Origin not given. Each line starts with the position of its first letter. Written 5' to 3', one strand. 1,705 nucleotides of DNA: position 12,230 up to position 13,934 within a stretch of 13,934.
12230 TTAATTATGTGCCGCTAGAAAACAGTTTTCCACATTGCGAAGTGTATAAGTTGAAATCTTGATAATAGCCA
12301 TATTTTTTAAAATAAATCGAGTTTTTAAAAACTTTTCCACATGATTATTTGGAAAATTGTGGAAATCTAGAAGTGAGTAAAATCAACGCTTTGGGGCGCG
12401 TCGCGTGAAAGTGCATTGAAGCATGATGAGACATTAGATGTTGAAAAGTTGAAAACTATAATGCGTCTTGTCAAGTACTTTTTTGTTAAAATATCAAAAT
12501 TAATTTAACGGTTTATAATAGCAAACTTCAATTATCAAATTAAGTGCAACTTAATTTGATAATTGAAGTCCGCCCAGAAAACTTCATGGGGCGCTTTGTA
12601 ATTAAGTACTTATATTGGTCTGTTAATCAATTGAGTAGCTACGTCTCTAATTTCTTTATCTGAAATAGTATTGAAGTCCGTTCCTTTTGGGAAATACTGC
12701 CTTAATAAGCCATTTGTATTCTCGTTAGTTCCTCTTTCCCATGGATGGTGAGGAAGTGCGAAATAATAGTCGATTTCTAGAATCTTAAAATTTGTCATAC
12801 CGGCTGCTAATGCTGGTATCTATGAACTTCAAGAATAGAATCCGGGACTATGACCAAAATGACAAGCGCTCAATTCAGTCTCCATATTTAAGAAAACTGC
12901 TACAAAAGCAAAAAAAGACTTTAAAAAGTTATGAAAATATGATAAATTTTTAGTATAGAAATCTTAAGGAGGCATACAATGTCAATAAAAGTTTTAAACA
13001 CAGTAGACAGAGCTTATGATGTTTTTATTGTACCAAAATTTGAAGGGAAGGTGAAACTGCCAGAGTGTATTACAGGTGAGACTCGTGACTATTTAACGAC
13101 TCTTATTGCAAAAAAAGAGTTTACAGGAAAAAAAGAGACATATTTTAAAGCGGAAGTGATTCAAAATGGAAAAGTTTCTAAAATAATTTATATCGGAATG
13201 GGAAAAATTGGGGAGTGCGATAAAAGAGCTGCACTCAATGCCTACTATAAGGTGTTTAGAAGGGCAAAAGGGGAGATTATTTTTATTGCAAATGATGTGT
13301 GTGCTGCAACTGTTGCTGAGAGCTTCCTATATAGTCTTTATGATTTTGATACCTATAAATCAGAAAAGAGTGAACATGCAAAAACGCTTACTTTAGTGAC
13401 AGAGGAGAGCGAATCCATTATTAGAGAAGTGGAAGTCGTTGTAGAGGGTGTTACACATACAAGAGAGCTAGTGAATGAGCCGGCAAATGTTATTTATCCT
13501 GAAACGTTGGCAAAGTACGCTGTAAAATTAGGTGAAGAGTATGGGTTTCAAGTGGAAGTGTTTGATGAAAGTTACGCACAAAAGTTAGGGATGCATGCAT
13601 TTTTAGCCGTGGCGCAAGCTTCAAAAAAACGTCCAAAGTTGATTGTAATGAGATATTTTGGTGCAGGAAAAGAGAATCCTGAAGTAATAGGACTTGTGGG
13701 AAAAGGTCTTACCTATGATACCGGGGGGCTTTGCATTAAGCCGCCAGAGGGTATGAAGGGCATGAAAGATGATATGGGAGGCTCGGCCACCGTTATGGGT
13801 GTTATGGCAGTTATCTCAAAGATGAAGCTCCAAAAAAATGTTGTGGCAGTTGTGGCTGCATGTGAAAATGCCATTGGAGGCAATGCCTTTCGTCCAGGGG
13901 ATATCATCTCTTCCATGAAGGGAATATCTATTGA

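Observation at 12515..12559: A 45-nt perfect palindrome next to the IS30 remnant, with a degenerate second copy 2 kb away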

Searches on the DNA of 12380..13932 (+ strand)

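Call 8: search_dna_similar(query=window:12380-12980:+, collection=plasmids, mode=distant, max_rows=25)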
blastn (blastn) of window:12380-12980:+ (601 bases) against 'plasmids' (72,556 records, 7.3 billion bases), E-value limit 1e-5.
Records with a match: 28; places in all: 35; records where one place covers at least 80% of the query: 0.
Best place of each record, by identity: 80-90% 3; 60-80% 25.
By first word of the organism name: Lentilactobacillus 5; Levilactobacillus 4; Limosilactobacillus 3; Pediococcus 3; Lactobacillus 2; Secundilactobacillus 2; Tenericutes 1; Fusobacteria 1; Lacticaseibacillus 1; Pantoea 1; and 5 more.
By predicted mobility (MOB-suite, as given by PLSDB): mobilizable 15; non-mobilizable 8; conjugative 5.
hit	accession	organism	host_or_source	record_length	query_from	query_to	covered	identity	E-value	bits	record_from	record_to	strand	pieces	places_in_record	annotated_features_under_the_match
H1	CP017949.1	Tenericutes bacterium MO-XQ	Cell culture,subseafloor sediment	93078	295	386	15%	78.3%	3e-11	77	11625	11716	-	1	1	IS30 family transposase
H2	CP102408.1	Fusobacteria bacterium ZRK30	pure culture,cold seep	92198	301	387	14%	78.4%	5e-8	67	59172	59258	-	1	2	IS30 family transposase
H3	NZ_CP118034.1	Lactobacillus gasseri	Homo sapiens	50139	303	386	14%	76.2%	6e-7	63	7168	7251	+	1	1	none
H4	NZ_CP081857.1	Limosilactobacillus panis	Cell culture,Maotai Daqu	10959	297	375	13%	80.0%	5e-8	66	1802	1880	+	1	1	IS30 family transposase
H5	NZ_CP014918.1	Secundilactobacillus paracollinoides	cell culture,brewery environment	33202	297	375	13%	79.7%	1e-9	72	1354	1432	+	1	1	IS30 family transposase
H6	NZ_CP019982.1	Pediococcus inopinatus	Single cell,brewery yeast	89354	297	375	13%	78.5%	5e-8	67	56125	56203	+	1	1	none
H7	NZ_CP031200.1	Levilactobacillus brevis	-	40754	297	375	13%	78.5%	5e-8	67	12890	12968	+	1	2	IS30 family transposase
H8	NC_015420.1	Lentilactobacillus buchneri NRRL B-30929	-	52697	297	375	13%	78.5%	5e-8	67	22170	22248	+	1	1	IS30 family transposase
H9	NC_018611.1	Lentilactobacillus buchneri subsp. silagei CD034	stable grass silage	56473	297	375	13%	78.5%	5e-8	67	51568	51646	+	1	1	none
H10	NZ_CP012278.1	Pediococcus damnosus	brewery environment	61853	297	375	13%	78.5%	5e-8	67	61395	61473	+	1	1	none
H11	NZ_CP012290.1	Pediococcus damnosus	pilsner beer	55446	297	375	13%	78.5%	5e-8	67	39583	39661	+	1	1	IS30 family transposase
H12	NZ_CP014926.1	Secundilactobacillus paracollinoides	cell culture,pilsner beer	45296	297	375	13%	78.5%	5e-8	67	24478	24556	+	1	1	IS30 family transposase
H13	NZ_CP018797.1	Lentilactobacillus parabuchneri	Cell isolation,Emmental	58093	297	375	13%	78.5%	5e-8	67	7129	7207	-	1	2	IS30 family transposase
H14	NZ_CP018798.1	Lentilactobacillus parabuchneri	Cell isolation,Emmental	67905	297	375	13%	78.5%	5e-8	67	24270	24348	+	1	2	IS30 family transposase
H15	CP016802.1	Levilactobacillus brevis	cell culture,wheat beer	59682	297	375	13%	78.5%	5e-8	67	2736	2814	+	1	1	none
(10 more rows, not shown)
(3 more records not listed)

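Call 27: get_annotated_region(hit=H2, flank=2500)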
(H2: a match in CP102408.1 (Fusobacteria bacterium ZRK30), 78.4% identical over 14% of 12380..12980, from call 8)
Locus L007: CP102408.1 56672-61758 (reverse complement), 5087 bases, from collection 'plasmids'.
description: Fusobacteria bacterium ZRK30 plasmid pZRK30-3, complete sequence
organism: Fusobacteria bacterium ZRK30 (NCBI taxid 2970471)
taxonomy: Bacteria; Fusobacteriota; ; ; ; ; Fusobacteria bacterium ZRK30
host: -; source: pure culture,cold seep; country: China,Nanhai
typing (MOB-suite, as given by PLSDB): non-mobilizable
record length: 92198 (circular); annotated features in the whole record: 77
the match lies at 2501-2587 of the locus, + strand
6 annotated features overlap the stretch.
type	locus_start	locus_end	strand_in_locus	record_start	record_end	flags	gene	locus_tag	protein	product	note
CDS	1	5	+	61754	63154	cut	-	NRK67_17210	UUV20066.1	sodium:alanine symporter family protein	-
CDS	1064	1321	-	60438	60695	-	-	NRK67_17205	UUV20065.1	Txe/YoeB family addiction module toxin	-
CDS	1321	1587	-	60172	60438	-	-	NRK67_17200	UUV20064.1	type II toxin-antitoxin system Phd/YefM family antitoxin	-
CDS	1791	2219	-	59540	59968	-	-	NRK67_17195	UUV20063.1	hypothetical protein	-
CDS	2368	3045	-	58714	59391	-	-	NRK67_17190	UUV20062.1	IS30 family transposase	-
CDS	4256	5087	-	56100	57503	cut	-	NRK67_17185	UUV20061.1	hypothetical protein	-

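Call 28: get_annotated_region(hit=H1, flank=2500)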
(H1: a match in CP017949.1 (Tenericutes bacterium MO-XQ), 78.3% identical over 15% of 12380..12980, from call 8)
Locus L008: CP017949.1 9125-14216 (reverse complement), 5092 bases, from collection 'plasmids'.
description: Tenericutes bacterium MO-XQ plasmid, complete sequence
organism: Tenericutes bacterium MO-XQ (NCBI taxid 1911684)
taxonomy: Bacteria; Mycoplasmatota; ; ; ; ; Tenericutes bacterium MO-XQ
host: -; source: Cell culture,subseafloor sediment; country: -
typing (MOB-suite, as given by PLSDB): non-mobilizable
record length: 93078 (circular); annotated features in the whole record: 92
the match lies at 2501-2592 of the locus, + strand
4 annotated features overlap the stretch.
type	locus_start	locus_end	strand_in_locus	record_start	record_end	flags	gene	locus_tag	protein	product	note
CDS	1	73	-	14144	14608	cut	-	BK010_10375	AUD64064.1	hypothetical protein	-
CDS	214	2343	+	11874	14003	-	-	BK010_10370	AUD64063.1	ATP-dependent chaperone ClpB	-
CDS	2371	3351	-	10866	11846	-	-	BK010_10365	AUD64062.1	IS30 family transposase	-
CDS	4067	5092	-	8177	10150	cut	-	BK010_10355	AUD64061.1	hypothetical protein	-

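Call 67: search_dna_similar(query=window:12520-12600:+, collection=plasmids, mode=distant, max_evalue=1, max_rows=15)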
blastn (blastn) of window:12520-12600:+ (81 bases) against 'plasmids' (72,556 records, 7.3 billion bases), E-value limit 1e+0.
Records with a match: 161; places in all: 237; records where one place covers at least 80% of the query: 0.
Best place of each record, by identity: 95-99% 67; 90-95% 10; 80-90% 84.
By first word of the organism name: Enterococcus 77; Listeria 64; Lentilactobacillus 3; Pediococcus 3; Lactococcus 3; Staphylococcus 2; Limosilactobacillus 2; Microcystis 1; Lactobacillus 1; Streptococcus 1; and 4 more.
By predicted mobility (MOB-suite, as given by PLSDB): mobilizable 94; non-mobilizable 34; conjugative 33.
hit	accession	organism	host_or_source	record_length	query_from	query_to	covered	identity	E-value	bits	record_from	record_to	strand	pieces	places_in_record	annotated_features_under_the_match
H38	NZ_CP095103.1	Staphylococcus simulans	Camel,milk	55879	7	48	52%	83.3%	5e-2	44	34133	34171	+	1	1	none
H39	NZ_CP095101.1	Staphylococcus simulans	Camel,milk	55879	7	48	52%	83.3%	5e-2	44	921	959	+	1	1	none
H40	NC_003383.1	Listeria innocua Clip11262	-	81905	7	43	46%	86.5%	1e-2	46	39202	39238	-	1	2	none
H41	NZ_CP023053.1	Listeria monocytogenes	environmental,environmental swab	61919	7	43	46%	86.5%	1e-2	46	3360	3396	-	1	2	none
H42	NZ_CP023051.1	Listeria monocytogenes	environmental,environmental swab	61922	7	43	46%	86.5%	1e-2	46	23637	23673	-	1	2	none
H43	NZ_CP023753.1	Listeria monocytogenes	food product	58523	7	43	46%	86.5%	1e-2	46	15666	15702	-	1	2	none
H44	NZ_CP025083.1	Listeria monocytogenes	meat processing facility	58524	7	43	46%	86.5%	1e-2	46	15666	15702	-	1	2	none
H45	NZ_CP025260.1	Listeria monocytogenes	meat processing facility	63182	7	43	46%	86.5%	1e-2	46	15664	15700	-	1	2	none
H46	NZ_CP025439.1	Listeria monocytogenes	meat processing facility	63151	7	43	46%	86.5%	1e-2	46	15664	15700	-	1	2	none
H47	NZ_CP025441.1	Listeria monocytogenes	meat processing facility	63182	7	43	46%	86.5%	1e-2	46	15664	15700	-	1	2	none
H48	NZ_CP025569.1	Listeria monocytogenes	-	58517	7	43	46%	86.5%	1e-2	46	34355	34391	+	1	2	none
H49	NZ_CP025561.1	Listeria monocytogenes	-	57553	7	43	46%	86.5%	1e-2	46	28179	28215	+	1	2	none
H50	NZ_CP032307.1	Enterococcus faecium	Chinese sausages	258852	7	43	46%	86.5%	1e-2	46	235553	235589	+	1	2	none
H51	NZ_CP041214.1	Listeria monocytogenes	food,chocolate milk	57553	7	43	46%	86.5%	1e-2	46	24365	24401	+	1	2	none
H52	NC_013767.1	Listeria monocytogenes 08-5578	-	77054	7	43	46%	86.5%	1e-2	46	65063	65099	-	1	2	none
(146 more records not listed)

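Call 68: search_dna_similar(query=window:12520-12600:+, collection=phages, mode=distant, max_evalue=1, max_rows=10)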
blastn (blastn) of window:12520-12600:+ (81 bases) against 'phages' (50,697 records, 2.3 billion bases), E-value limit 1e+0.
Records with a match: 2; places in all: 4; records where one place covers at least 80% of the query: 0.
Best place of each record, by identity: 80-90% 2.
By first word of the organism name: Listeria 2.
By host as written in the record: Listeria monocytogenes 2.
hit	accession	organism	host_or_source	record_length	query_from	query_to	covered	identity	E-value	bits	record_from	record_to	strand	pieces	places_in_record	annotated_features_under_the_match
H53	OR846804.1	Listeria phage LM 4-11-1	Listeria monocytogenes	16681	7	43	46%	86.5%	5e-3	46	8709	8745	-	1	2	record has no annotation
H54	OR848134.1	Listeria phage LM 4-14-1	Listeria monocytogenes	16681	7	43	46%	86.5%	5e-3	46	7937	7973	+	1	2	record has no annotation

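Call 69: get_annotated_region(hit=H40, flank=2500)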
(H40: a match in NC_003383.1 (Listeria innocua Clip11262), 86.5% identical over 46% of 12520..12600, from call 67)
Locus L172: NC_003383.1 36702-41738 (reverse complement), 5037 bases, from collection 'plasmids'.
description: Listeria innocua Clip11262 plasmid pLI100, complete sequence
organism: Listeria innocua Clip11262 (NCBI taxid 272626)
taxonomy: Bacteria; Bacillota; Bacilli; Bacillales; Listeriaceae; Listeria; Listeria innocua; Listeria innocua Clip11262
host: -; source: -; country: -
typing (MOB-suite, as given by PLSDB): mobilizable; replicon rep_cluster_2446; relaxase MOBP
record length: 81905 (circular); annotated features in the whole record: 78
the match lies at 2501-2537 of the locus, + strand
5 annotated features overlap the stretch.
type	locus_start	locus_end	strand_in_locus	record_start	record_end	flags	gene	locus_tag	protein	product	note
CDS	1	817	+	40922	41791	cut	-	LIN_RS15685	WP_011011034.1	glycine betaine ABC transporter substrate-binding protein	-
CDS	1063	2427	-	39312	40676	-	-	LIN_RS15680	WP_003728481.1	FAD-dependent oxidoreductase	-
CDS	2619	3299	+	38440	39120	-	-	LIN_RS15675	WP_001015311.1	IS6-like element IS1216 family transposase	GO:0006313 - DNA transposition [Evidence IEA]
CDS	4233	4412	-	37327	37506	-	-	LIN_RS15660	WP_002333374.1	hypothetical protein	-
CDS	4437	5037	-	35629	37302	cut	-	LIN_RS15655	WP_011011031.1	FAD-dependent oxidoreductase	-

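Call 70: get_annotated_region(hit=H38, flank=2500)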
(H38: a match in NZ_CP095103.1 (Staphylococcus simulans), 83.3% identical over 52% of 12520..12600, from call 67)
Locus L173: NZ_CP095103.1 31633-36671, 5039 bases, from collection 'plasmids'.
description: Staphylococcus simulans strain IVB6188 plasmid unnamed, complete sequence
organism: Staphylococcus simulans (NCBI taxid 1286)
taxonomy: Bacteria; Bacillota; Bacilli; Bacillales; Staphylococcaceae; Staphylococcus; Staphylococcus simulans
host: -; source: Camel,milk; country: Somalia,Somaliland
typing (MOB-suite, as given by PLSDB): non-mobilizable; replicon rep_cluster_1596
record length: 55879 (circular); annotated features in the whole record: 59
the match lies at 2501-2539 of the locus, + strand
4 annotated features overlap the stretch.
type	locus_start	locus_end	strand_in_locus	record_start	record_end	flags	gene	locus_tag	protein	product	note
CDS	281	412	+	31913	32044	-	-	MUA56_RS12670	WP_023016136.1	beta-class phenol-soluble modulin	-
CDS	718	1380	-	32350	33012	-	-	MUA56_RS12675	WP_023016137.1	ABC transporter ATP-binding protein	-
CDS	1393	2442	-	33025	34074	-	-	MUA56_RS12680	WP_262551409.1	ABC transporter permease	-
CDS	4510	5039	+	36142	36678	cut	-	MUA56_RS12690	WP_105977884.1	hypothetical protein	-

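Call 73: search_dna_similar(query=window:12520-12600:+, collection=plasmids, mode=distant, max_evalue=1, max_rows=40, rows=spread)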
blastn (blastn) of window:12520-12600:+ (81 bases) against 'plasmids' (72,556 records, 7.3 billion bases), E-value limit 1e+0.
Records with a match: 161; places in all: 237; records where one place covers at least 80% of the query: 0.
Best place of each record, by identity: 95-99% 67; 90-95% 10; 80-90% 84.
By first word of the organism name: Enterococcus 77; Listeria 64; Lentilactobacillus 3; Pediococcus 3; Lactococcus 3; Staphylococcus 2; Limosilactobacillus 2; Microcystis 1; Lactobacillus 1; Streptococcus 1; and 4 more.
By predicted mobility (MOB-suite, as given by PLSDB): mobilizable 94; non-mobilizable 34; conjugative 33.
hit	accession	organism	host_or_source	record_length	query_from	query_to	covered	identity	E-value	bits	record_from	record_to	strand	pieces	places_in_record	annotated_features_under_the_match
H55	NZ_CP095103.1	Staphylococcus simulans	Camel,milk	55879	7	48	52%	83.3%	5e-2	44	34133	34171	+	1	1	none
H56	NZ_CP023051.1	Listeria monocytogenes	environmental,environmental swab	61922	7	43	46%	86.5%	1e-2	46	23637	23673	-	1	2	none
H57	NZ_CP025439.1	Listeria monocytogenes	meat processing facility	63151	7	43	46%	86.5%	1e-2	46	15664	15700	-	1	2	none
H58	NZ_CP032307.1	Enterococcus faecium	Chinese sausages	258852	7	43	46%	86.5%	1e-2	46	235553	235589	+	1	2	none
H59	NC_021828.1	Listeria monocytogenes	food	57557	7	43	46%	86.5%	1e-2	46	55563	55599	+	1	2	none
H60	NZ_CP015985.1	Listeria monocytogenes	Homo sapiens,blood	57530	7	43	46%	86.5%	1e-2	46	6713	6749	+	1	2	none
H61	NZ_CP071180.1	Listeria innocua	bacterial culture,food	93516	7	43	46%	86.5%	1e-2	46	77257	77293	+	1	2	none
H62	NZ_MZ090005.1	Listeria monocytogenes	-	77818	7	43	46%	86.5%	1e-2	46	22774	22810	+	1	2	none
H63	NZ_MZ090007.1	Listeria monocytogenes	-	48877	7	43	46%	86.5%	1e-2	46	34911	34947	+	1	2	none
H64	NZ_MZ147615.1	Listeria innocua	-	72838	7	43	46%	86.5%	1e-2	46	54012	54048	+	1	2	none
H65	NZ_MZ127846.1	Listeria innocua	-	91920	7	43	46%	86.5%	1e-2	46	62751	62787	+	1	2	none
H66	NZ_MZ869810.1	Listeria monocytogenes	-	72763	7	43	46%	86.5%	1e-2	46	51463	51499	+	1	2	none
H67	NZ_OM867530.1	Listeria monocytogenes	-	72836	7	43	46%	86.5%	1e-2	46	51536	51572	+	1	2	none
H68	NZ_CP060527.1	Listeria monocytogenes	-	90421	7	43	46%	86.5%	1e-2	46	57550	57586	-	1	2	none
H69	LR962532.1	Enterococcus faecalis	-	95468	7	43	46%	86.5%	1e-2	46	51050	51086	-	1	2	none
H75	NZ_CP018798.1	Lentilactobacillus parabuchneri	Cell isolation,Emmental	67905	3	31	36%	89.7%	6e-1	40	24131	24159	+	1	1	IS30 family transposase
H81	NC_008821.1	Enterococcus faecium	poultry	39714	7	31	31%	96.0%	2e-1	42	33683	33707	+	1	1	IS30 family transposase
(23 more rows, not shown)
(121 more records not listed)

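Call 75: get_annotated_region(hit=H81, flank=1800)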
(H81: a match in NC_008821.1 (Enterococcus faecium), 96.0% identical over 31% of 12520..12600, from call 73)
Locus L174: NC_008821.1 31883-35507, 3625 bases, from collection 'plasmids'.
description: Enterococcus faecium plasmid pVEF2, complete sequence
organism: Enterococcus faecium (NCBI taxid 1352)
taxonomy: Bacteria; Bacillota; Bacilli; Lactobacillales; Enterococcaceae; Enterococcus; Enterococcus faecium
host: -; source: poultry; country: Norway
typing (MOB-suite, as given by PLSDB): non-mobilizable; replicon rep_cluster_183,rep_cluster_185
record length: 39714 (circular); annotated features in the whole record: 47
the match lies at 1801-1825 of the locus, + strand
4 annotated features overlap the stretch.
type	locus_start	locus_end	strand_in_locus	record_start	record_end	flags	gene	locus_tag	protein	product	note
predicted_resistance_gene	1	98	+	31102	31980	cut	narA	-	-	ionophore ABC transporter ATP-binding subunit NarA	predicted by amrfinderplus; class IONOPHORE; identity 99.32%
predicted_resistance_gene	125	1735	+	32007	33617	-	narB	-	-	ionophore ABC transporter permease subunit NarB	predicted by amrfinderplus; class IONOPHORE; identity 99.81%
CDS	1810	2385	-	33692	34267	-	-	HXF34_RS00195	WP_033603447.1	IS30 family transposase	-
CDS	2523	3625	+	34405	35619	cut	-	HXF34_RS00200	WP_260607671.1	IS256 family transposase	-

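Call 76: get_annotated_region(hit=H75, flank=1800)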
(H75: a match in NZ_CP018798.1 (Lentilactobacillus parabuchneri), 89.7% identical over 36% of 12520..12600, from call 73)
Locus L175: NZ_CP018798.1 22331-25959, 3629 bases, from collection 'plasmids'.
description: Lentilactobacillus parabuchneri strain FAM21731 plasmid pFAM21731.2, complete sequence
organism: Lentilactobacillus parabuchneri (NCBI taxid 152331)
taxonomy: Bacteria; Bacillota; Bacilli; Lactobacillales; Lactobacillaceae; Lentilactobacillus; Lentilactobacillus parabuchneri
host: -; source: Cell isolation,Emmental; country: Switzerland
typing (MOB-suite, as given by PLSDB): mobilizable; relaxase MOBP,MOBQ
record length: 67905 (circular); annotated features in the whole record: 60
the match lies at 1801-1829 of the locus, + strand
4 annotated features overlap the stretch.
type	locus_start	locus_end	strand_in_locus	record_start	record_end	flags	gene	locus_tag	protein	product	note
CDS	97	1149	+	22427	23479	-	-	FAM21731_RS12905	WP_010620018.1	IS30 family transposase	-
CDS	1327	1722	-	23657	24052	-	spx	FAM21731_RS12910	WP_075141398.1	transcriptional regulator Spx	-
CDS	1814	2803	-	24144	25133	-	-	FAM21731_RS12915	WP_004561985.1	IS30 family transposase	-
CDS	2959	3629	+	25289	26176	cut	-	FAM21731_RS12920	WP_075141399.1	GRP family sugar transporter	-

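Call 81: search_rna_families(source=L169, start=9280, end=10010, threshold=evalue, max_evalue=0.1)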
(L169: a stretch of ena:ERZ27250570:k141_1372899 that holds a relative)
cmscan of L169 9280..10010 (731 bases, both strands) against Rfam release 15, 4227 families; matches with E-value up to 0.1: 0.
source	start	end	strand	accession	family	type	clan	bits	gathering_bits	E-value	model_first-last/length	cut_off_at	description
